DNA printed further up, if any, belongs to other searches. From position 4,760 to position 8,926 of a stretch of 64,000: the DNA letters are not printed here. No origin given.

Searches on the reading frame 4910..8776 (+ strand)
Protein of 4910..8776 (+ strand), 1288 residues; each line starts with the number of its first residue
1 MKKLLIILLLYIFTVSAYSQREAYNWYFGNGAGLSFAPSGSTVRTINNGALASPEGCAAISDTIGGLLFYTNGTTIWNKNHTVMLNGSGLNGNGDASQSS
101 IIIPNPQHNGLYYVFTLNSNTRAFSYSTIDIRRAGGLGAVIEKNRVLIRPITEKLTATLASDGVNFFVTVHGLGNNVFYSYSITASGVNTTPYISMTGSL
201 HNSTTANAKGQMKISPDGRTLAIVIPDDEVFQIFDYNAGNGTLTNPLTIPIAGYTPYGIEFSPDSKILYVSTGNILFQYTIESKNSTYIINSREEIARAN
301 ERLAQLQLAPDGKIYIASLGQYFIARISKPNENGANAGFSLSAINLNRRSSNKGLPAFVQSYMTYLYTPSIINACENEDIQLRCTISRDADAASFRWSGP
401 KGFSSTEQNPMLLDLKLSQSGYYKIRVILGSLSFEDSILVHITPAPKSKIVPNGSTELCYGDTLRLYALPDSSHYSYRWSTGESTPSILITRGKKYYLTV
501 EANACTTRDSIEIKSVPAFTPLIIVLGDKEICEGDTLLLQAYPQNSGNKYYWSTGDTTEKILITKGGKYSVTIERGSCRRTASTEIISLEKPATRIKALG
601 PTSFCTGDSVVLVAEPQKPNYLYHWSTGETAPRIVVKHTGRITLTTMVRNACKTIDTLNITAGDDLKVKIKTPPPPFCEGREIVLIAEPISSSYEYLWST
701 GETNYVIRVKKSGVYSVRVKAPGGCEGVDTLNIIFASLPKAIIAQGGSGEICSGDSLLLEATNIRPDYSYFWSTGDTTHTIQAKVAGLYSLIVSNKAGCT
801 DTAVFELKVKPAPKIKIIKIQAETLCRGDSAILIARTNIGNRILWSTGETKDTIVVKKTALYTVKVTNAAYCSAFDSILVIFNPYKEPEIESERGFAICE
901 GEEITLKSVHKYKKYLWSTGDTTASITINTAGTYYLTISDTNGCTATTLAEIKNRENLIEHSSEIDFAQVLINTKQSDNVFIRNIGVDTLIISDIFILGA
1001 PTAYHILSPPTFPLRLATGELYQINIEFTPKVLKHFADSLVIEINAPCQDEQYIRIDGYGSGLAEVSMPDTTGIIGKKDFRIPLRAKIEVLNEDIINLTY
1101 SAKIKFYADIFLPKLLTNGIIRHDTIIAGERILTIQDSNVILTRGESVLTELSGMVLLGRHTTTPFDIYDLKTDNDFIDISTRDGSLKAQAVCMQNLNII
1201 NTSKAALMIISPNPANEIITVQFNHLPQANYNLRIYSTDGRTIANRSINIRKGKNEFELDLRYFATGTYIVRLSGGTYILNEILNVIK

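Call 46: search_protein_families(library=pfam, proteins=[window:4910-8776:+], max_evalue=0.0001)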
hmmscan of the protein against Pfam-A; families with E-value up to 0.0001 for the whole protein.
window:4910-8776:+ (1288 aa): 6 families
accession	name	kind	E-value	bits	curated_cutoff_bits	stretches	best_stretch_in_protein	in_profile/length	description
PF19081.6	Ig_7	-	2.2e-11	44.4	27.3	0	527-571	8-51/84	Ig-like domain CHU_C associated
PF18962.6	Por_Secre_tail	-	1.6e-09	38.4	27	1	1210-1277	1-66/75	Secretion system C-terminal sorting domain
PF22544.2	HYDIN_VesB_CFA65-like_Ig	-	2.4e-08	34.6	25.5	1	961-1058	5-99/100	HYDIN/CFA65/VesB-like, Ig-like domain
PF22073.2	Cep192_D4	-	1.5e-06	28.8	35.5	1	962-1060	8-111/112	Cep192 domain 4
PF13895.12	Ig_2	-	2.3e-06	28.2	27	0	370-427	7-63/79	Immunoglobulin domain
PF19408.5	PKD_6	-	6.2e-05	23.7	25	0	917-951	36-79/82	PKD-like domain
